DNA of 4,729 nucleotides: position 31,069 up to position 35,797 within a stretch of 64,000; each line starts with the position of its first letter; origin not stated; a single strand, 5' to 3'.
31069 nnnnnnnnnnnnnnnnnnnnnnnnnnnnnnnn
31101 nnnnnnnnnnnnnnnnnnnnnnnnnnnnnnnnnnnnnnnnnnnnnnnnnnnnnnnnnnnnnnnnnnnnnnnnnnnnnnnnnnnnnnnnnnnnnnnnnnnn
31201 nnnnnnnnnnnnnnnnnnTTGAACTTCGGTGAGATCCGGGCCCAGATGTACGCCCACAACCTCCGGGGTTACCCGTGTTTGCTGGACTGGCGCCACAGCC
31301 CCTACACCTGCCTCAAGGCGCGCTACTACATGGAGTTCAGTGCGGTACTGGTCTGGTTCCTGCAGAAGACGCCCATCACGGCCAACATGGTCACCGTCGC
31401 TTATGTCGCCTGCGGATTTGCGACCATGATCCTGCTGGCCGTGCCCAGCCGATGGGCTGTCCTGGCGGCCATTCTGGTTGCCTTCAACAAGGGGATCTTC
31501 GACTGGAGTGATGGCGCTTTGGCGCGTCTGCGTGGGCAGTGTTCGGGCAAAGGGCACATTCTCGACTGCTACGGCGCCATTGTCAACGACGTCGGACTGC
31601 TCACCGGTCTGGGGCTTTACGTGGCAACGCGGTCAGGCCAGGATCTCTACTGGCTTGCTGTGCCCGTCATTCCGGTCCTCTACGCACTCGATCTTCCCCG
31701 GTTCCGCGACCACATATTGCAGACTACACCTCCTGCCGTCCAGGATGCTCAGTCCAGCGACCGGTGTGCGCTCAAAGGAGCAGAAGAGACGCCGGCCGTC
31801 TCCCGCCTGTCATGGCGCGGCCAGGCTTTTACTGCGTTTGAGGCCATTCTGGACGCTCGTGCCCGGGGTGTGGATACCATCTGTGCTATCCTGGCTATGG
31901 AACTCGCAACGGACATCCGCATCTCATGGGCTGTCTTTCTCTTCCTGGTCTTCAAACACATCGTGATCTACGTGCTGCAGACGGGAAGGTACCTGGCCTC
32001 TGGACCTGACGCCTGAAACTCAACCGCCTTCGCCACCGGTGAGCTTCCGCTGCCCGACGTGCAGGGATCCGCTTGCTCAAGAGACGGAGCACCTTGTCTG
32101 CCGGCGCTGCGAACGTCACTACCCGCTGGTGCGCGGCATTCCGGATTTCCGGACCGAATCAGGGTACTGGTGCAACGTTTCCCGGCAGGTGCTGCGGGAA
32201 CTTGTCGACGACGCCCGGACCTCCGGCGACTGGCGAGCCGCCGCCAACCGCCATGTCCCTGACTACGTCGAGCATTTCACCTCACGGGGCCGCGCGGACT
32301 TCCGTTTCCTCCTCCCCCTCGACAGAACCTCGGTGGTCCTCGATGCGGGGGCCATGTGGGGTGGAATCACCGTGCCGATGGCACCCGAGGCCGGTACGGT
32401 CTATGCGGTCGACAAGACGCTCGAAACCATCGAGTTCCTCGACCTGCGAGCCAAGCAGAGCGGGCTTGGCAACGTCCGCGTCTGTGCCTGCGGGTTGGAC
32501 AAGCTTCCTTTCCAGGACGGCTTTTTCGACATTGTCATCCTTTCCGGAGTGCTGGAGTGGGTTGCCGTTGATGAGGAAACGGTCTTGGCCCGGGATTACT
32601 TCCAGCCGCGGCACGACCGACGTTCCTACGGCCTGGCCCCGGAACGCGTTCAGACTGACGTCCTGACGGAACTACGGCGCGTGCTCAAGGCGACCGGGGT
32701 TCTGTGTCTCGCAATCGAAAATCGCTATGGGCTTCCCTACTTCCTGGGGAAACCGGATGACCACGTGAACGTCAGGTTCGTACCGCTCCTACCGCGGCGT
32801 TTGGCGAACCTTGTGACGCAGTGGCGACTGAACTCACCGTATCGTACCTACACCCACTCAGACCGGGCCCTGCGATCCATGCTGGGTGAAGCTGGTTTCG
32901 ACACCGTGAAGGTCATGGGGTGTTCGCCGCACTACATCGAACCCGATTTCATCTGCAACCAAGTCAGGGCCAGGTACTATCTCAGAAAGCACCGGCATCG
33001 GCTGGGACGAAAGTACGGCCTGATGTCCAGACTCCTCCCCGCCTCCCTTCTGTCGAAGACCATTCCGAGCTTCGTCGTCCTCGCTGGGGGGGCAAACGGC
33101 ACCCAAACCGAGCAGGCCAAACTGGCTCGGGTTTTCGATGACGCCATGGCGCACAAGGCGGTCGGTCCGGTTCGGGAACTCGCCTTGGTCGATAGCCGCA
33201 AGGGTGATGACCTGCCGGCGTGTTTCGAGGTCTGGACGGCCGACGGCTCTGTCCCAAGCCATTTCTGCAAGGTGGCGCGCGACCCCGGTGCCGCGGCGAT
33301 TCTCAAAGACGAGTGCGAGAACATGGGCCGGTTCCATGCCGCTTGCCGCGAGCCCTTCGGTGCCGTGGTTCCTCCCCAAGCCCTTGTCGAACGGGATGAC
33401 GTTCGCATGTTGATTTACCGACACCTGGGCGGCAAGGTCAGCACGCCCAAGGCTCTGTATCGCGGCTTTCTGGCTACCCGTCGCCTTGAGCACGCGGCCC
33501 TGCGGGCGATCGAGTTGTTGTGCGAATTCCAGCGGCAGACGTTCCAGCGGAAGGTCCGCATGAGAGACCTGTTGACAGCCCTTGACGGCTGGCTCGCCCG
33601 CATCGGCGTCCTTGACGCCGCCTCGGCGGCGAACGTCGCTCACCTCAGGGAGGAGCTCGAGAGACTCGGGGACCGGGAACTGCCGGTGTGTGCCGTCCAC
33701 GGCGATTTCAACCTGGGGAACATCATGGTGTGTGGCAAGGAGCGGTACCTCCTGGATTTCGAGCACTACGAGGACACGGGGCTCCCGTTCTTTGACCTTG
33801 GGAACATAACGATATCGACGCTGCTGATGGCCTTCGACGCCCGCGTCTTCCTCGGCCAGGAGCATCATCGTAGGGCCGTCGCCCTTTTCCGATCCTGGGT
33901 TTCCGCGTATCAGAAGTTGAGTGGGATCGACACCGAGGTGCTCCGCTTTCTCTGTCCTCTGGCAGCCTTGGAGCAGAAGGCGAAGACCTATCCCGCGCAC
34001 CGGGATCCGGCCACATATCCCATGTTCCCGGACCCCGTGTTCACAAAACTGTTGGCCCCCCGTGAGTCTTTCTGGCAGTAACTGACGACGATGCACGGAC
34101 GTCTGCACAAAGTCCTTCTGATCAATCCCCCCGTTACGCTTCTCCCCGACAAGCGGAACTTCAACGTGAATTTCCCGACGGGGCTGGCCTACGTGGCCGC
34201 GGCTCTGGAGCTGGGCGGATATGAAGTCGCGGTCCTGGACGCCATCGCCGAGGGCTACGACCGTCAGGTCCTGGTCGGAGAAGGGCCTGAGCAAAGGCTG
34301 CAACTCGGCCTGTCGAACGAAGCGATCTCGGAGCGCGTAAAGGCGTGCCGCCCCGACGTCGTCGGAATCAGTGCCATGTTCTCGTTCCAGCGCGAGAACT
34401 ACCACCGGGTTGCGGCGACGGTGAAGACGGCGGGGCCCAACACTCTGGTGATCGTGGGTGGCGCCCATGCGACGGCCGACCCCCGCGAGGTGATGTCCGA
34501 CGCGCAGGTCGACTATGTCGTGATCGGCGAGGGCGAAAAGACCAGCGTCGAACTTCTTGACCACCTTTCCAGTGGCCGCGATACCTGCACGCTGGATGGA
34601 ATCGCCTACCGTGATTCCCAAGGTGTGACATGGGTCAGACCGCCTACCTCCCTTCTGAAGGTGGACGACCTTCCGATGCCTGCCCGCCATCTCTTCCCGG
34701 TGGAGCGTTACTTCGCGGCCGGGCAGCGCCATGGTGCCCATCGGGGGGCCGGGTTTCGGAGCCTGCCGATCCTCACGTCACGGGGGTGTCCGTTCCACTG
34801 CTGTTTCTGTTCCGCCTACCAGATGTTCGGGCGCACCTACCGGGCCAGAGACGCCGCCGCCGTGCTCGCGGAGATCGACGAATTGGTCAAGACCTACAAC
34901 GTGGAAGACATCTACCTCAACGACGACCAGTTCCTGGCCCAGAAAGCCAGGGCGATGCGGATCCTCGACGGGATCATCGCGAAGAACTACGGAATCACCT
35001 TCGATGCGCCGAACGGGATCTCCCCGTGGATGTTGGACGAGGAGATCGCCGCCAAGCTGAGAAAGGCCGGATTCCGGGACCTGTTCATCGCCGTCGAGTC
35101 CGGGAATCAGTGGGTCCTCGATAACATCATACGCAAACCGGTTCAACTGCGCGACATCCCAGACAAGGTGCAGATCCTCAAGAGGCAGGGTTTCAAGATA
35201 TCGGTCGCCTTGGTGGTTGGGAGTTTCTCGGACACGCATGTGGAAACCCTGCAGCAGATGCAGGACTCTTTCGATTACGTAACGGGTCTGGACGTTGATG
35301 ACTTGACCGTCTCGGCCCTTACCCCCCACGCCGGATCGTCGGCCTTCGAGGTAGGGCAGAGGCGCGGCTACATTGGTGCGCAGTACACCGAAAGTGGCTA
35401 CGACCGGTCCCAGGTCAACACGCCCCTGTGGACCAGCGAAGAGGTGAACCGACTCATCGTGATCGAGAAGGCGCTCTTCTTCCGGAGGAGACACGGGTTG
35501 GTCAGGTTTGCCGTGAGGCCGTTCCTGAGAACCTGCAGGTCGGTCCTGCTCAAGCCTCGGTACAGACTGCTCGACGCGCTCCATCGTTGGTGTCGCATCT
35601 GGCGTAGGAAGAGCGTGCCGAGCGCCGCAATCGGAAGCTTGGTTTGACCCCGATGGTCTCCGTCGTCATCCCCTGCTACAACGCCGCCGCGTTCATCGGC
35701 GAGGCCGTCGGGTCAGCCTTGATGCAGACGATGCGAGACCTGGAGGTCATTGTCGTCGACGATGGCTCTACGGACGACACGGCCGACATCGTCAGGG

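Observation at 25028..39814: Aminoethylphosphonate pathway interleaved with four cobalamin-dependent radical SAM enzymes inside a surface-glycan locus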

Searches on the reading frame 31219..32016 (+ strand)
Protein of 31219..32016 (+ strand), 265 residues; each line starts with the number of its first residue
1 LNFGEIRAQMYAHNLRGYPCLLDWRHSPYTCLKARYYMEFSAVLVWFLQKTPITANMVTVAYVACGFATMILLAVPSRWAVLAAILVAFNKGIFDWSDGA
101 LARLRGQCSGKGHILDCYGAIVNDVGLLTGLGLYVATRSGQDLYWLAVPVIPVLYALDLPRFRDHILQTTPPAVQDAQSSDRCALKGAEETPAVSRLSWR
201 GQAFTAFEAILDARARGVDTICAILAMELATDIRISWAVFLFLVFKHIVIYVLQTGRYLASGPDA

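Call 3: search_protein_families(library=pfam, proteins=[window:31219-32016:+])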
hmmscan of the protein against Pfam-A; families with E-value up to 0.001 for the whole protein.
window:31219-32016:+ (265 aa): 1 family
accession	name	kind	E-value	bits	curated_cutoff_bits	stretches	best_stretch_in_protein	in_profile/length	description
PF01066.26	CDP-OH_P_transf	-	6.2e-09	36.8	22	1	54-117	3-64/152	CDP-alcohol phosphatidyltransferase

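Call 5: search_protein_families(library=ncbifam, proteins=[window:31219-32016:+], max_evalue=0.00001)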
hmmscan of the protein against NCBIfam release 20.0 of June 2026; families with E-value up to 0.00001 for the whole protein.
window:31219-32016:+ (265 aa): 2 families
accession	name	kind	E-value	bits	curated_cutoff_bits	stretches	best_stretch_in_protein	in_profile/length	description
NF040950.1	archin_ph_syn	equivalog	3e-09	37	180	1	42-134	13-103/191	archaetidylinositol phosphate synthase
NF045883.1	PIPSynth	equivalog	9.3e-08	32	170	1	47-151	17-119/197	phosphatidylinositol phosphate synthase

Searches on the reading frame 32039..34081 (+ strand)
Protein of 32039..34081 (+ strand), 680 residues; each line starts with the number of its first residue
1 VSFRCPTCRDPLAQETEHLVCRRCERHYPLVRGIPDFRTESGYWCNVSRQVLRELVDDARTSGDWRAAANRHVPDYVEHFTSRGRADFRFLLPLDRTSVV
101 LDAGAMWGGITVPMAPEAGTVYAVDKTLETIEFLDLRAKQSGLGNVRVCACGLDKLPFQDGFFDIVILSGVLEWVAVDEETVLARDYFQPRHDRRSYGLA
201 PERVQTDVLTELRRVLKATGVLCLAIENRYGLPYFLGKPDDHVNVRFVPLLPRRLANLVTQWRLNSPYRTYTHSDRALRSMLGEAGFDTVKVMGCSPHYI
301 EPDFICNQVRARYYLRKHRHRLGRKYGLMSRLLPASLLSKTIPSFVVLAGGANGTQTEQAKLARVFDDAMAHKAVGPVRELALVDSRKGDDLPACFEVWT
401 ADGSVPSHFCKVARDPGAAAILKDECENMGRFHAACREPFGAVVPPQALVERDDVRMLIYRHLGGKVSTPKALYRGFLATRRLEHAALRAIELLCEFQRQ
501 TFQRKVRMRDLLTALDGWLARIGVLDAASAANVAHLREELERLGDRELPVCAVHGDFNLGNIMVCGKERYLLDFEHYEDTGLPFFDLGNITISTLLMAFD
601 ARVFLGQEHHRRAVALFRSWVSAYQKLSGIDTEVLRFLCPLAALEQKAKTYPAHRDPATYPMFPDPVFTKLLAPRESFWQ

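Call 3: search_protein_families(library=pfam, proteins=[window:32039-34081:+])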
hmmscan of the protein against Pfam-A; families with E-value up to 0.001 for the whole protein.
window:32039-34081:+ (680 aa): 8 families
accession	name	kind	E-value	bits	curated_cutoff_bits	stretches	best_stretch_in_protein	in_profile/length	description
PF08241.18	Methyltransf_11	-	4.2e-11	43.8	21.2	1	101-182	1-79/95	Methyltransferase domain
PF01636.29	APH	-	7.2e-11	42.7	23.2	1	410-608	25-230/239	Phosphotransferase enzyme family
PF13649.12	Methyltransf_25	-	2e-10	41.7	27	1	100-183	1-86/97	Methyltransferase domain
PF13847.12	Methyltransf_31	-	1.4e-09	38.2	27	1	97-225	4-110/145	Methyltransferase domain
PF19974.5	TCAD9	-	6.9e-08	32.5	40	1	504-587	252-334/429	Ternary complex associated domain 9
PF01209.24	Ubie_methyltran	-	1.1e-05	25.3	20.1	0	196-291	123-217/233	ubiE/COQ5 methyltransferase family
PF03966.22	Trm112p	-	0.0004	20.7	22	0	5-33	10-40/40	Trm112p-like protein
PF08242.18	Methyltransf_12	-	0.0005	21.2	30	0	101-179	1-82/98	Methyltransferase domain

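Call 5: search_protein_families(library=ncbifam, proteins=[window:32039-34081:+], max_evalue=0.00001)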
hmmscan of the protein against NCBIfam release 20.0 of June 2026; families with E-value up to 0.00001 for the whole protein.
window:32039-34081:+ (680 aa): 2 families
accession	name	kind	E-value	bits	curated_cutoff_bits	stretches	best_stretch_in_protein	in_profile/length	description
NF001240.0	PRK00216.1-1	equivalog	1.2e-06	27.8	378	0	196-292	140-235/251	bifunctional demethylmenaquinone methyltransferase/2-methoxy-6-polyprenyl-1,4-benzoquinol methylase UbiE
TIGR01983.1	UbiG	equivalog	8.7e-06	25.2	102.95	0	99-180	52-134/228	bifunctional 2-polyprenyl-6-hydroxyphenol methylase/3-demethylubiquinol 3-O-methyltransferase UbiG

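Call 60: search_solved_structures(query=window:32039-34081:+, max_evalue=0.01)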
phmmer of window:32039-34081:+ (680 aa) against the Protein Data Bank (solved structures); distinct sequences matched with E-value up to 0.01: 3.
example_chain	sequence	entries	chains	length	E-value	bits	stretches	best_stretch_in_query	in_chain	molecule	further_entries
1xxl_A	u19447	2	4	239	0.0024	19.4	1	100-167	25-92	YcgJ protein | ycgJ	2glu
3mgg_A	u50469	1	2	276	0.003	19.1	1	99-182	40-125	Methyltransferase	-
1f38_A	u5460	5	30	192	0.0096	17.4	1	95-146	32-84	PRECORRIN-8W DECARBOXYLASE | Precorrin-6y methyltransferase/putative decarboxylase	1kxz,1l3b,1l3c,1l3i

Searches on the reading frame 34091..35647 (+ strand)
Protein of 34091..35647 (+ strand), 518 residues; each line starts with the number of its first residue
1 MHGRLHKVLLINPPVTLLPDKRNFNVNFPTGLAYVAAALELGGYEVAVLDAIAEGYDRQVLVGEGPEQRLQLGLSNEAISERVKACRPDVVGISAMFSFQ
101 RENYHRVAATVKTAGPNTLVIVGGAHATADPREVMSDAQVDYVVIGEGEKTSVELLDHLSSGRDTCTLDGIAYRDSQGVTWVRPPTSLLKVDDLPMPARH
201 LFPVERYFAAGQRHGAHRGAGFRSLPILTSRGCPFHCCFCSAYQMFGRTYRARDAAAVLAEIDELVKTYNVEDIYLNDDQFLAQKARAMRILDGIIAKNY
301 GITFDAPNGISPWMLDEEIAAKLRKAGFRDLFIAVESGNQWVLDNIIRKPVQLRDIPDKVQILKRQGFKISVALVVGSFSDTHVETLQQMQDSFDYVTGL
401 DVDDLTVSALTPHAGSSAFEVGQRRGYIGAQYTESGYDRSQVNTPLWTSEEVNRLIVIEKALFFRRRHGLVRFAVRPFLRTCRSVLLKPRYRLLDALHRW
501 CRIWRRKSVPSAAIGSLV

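Call 3: search_protein_families(library=pfam, proteins=[window:34091-35647:+])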
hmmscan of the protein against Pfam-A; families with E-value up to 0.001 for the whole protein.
window:34091-35647:+ (518 aa): 2 families
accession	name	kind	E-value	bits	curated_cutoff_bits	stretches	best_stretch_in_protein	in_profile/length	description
PF02310.24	B12-binding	-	2.2e-23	82.8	32.1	1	29-155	14-120/121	B12 binding domain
PF04055.27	Radical_SAM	-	3.2e-13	50.6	29.5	1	228-385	2-160/166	Radical SAM superfamily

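Call 5: search_protein_families(library=ncbifam, proteins=[window:34091-35647:+], max_evalue=0.00001)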
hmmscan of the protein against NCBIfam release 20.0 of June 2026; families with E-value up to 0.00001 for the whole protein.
window:34091-35647:+ (518 aa): 20 families
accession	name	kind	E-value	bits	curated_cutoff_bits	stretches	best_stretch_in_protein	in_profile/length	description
NF038361.1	rSAM_Sden_1168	equivalog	4.6e-70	236.7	575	1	3-429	60-480/560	Sden_1168 family B12-binding radical SAM P-methyltransferase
TIGR02026.1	BchE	equivalog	2.1e-42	145.6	481.35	1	73-478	49-441/497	magnesium-protoporphyrin IX monomethyl ester anaerobic oxidative cyclase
TIGR03471.1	HpnJ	equivalog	3.4e-33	115.2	577.6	1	105-466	85-436/472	hopanoid biosynthesis associated radical SAM protein HpnJ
NF050148.1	rSAM_ApyD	equivalog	1.7e-32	112.6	750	1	25-389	21-362/645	RiPP biosynthesis radical SAM protein ApyD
TIGR04367.1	HpnR_B12_rSAM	equivalog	7e-30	104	650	1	75-504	48-451/490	hopanoid C-3 methylase HpnR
TIGR04072.2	rSAM_ladder_B12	equivalog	1.3e-29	103.1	360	2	227-383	183-336/443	lipid biosynthesis B12-binding/radical SAM protein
TIGR04013.1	B12_SAM_MJ_1487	hypoth_equivalog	2e-26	92.7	251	1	74-382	29-319/382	TIGR04013 family B12-binding domain/radical SAM domain-containing protein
TIGR04295.1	B12_rSAM_oligo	hypoth_equivalog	6.6e-24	84.4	400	1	72-301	50-271/422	TIGR04295 family B12-binding domain-containing radical SAM protein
TIGR03975.1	rSAM_ocin_1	subfamily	1.6e-23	83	281.85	1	79-300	120-338/606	RiPP maturation radical SAM C-methyltransferase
NF033712.0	B12_rSAM_KedN5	subfamily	5.8e-23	81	700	1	81-383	56-357/624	KedN5 family methylcobalamin-dependent radical SAM C-methyltransferase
TIGR04014.1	B12_SAM_MJ_0865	equivalog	5.9e-23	81.4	360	1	82-415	33-351/434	methyl-coenzyme M reductase glutamine C-methyltransferase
NF040542.1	rSAM_RCCLKC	equivalog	3.7e-21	75.8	450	1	105-375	66-329/423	arsinothricin biosynthesis radical SAM protein ArsL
TIGR04479.1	bcpD_PhpK_rSAM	subfamily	4.9e-21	74.7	600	1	77-396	100-405/504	PhpK family radical SAM P-methyltransferase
NF040546.1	rSAM_CUAEP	equivalog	2.3e-20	72.8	500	1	105-416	65-362/468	CUAEP/CCAEP-tail radical SAM (seleno)protein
TIGR04385.1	B12_rSAM_cofa1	equivalog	3.6e-19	69.3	450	1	111-376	93-344/438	B12 lower ligand biosynthesis radical SAM protein BzaD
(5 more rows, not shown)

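Call 34: find_homologous_proteins(query=window:34091-35647:+, max_evalue=1e-30)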
Query window:34091-35647:+ (518 aa): 306 proteins with E <= 1e-30 among 8000 candidates; the best 120 are listed.
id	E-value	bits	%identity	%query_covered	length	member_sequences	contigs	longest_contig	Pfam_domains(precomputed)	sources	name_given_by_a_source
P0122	0.0e+0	1184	100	100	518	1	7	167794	PF04055.28,PF02310.25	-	-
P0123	2.1e-212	724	63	98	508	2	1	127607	PF04055.28,PF02310.25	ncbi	-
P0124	5.5e-208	710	63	95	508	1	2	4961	PF04055.28,PF02310.25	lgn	-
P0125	1.5e-164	567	49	95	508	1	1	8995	PF04055.28,PF02310.25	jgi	-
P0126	3.7e-152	526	48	96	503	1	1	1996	PF04055.28,PF02310.25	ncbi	-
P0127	6.2e-150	518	47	96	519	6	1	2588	PF04055.28,PF02310.25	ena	-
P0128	7.7e-147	508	45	96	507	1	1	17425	PF04055.28,PF02310.25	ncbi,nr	ncbi:MAG: B12-binding domain-containing radical SAM protein [Magnetococcales bacterium]|nr:B12-bindi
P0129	2.4e-143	497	47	88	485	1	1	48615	PF04055.28,PF02310.25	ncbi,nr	ncbi:MAG: B12-binding domain-containing radical SAM protein [Magnetococcales bacterium]|nr:B12-bindi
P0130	7.8e-143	495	48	94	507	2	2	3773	PF04055.28,PF02310.25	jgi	-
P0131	2.3e-141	490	46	94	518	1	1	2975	PF04055.28,PF02310.25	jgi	-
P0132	1.2e-140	488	45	94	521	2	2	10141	PF04055.28,PF02310.25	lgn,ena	-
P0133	5.7e-140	485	48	89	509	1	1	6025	PF04055.28,PF02310.25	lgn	-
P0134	3.9e-137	476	47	95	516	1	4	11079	PF04055.28,PF02310.25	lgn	-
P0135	3.2e-135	470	44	95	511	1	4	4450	PF04055.28,PF02310.25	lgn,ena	-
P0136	8.8e-135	468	44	97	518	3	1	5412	PF04055.28,PF02310.25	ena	-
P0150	9.1e-110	386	42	92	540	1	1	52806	PF04055.28,PF02310.25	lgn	-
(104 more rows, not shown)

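Call 35: find_encoding_contigs(protein=P0123, flank=10000, max_places=1)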
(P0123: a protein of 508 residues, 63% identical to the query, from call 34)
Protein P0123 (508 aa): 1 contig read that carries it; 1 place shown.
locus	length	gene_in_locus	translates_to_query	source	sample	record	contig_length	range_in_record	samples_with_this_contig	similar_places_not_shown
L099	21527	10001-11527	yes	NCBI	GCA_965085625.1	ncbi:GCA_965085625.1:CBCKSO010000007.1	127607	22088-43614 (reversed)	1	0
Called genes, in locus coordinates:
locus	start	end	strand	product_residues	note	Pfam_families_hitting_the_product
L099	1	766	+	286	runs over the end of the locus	PF05219:DREV, PF13489:Methyltransf_23, PF08003:Methyltransf_9 (weak), PF13847:Methyltransf_31, PF08241:Methyltransf_11, PF08242:Methyltransf_12, PF13649:Methyltransf_25 (weak)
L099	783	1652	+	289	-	PF03102:NeuB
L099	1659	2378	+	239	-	PF02348:CTP_transf_3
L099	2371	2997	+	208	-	PF05401:NodS, PF13649:Methyltransf_25, PF13847:Methyltransf_31 (weak), PF08241:Methyltransf_11 (weak), PF08242:Methyltransf_12 (weak)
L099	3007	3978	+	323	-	PF01063:Aminotran_4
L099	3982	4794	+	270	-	PF04055:Radical_SAM, PF13186:SPASM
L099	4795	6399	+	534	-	PF27859:LIC12162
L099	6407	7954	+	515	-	PF01943:Polysacc_synt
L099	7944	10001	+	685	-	PF13489:Methyltransf_23 (faint), PF08241:Methyltransf_11, PF13649:Methyltransf_25, PF13847:Methyltransf_31, PF01636:APH (weak), PF19974:TCAD9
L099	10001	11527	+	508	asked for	PF02310:B12-binding, PF04055:Radical_SAM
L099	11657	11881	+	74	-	-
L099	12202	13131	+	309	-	PF00535:Glycos_transf_2, PF10111:Glyco_tranf_2_2, PF13641:Glyco_tranf_2_3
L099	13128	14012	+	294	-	PF01066:CDP-OH_P_transf (weak)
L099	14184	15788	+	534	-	PF13714:PEP_mutase, PF00483:NTP_transferase (faint), PF12804:NTP_transf_3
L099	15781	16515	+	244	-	PF00483:NTP_transferase, PF12804:NTP_transf_3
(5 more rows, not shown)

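Call 36: find_encoding_contigs(protein=P0129, flank=10000, max_places=1)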
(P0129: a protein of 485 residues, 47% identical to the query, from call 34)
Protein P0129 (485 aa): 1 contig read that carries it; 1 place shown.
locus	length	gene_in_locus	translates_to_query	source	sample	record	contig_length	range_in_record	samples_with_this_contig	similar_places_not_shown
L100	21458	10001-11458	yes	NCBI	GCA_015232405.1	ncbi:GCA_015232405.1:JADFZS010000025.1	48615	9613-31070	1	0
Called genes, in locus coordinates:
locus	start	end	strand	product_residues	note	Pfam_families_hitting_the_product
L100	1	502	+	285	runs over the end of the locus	PF13489:Methyltransf_23, PF13649:Methyltransf_25 (weak), PF13847:Methyltransf_31, PF08241:Methyltransf_11, PF08242:Methyltransf_12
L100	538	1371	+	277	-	PF03102:NeuB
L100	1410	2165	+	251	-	PF02348:CTP_transf_3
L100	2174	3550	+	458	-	PF00202:Aminotran_3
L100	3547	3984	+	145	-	PF00903:Glyoxalase, PF22677:Ble-like_N (faint), PF13669:Glyoxalase_4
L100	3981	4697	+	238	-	PF02353:CMAS (weak), PF13489:Methyltransf_23, PF07021:MetW, PF13847:Methyltransf_31, PF08241:Methyltransf_11, PF08242:Methyltransf_12, PF13649:Methyltransf_25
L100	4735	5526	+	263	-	PF01261:AP_endonuc_2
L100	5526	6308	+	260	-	PF00106:adh_short, PF23441:SDR, PF13561:adh_short_C2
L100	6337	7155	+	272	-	PF00106:adh_short, PF13561:adh_short_C2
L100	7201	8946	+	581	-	PF27859:LIC12162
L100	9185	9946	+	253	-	PF00483:NTP_transferase, PF12804:NTP_transf_3 (weak)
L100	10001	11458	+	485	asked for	PF02310:B12-binding, PF04055:Radical_SAM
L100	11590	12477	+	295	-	PF13641:Glyco_tranf_2_3, PF00535:Glycos_transf_2, PF10111:Glyco_tranf_2_2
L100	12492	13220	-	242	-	-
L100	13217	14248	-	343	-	PF02353:CMAS, PF13847:Methyltransf_31, PF08241:Methyltransf_11, PF08242:Methyltransf_12 (weak), PF13649:Methyltransf_25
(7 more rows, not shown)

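Call 37: find_encoding_contigs(protein=P0150, flank=10000, max_places=1)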
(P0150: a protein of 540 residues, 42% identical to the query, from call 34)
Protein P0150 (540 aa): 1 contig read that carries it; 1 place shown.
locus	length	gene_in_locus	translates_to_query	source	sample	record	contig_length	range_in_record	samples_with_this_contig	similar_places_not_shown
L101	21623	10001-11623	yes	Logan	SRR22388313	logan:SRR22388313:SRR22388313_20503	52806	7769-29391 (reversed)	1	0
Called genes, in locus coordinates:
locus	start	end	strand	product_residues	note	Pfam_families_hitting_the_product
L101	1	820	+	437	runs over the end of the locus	PF00202:Aminotran_3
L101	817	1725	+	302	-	PF00248:Aldo_ket_red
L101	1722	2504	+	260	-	PF02348:CTP_transf_3, PF12804:NTP_transf_3 (weak)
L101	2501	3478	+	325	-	-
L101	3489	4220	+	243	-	PF08889:WbqC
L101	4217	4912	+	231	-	PF21553:Formyl_trans_C_2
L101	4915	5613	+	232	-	PF02585:PIG-L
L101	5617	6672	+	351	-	PF03102:NeuB, PF08666:SAF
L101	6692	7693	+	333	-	PF04055:Radical_SAM, PF13186:SPASM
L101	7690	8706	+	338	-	PF04055:Radical_SAM, PF13186:SPASM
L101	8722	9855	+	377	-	-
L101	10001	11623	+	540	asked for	PF02310:B12-binding, PF04055:Radical_SAM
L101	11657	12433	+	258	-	PF00483:NTP_transferase, PF12804:NTP_transf_3 (weak)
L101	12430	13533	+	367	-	PF01370:Epimerase, PF02719:Polysacc_synt_2, PF04321:RmlD_sub_bind, PF01073:3Beta_HSD (weak), PF16363:GDP_Man_Dehyd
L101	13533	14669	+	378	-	PF00155:Aminotran_1_2, PF01041:DegT_DnrJ_EryC1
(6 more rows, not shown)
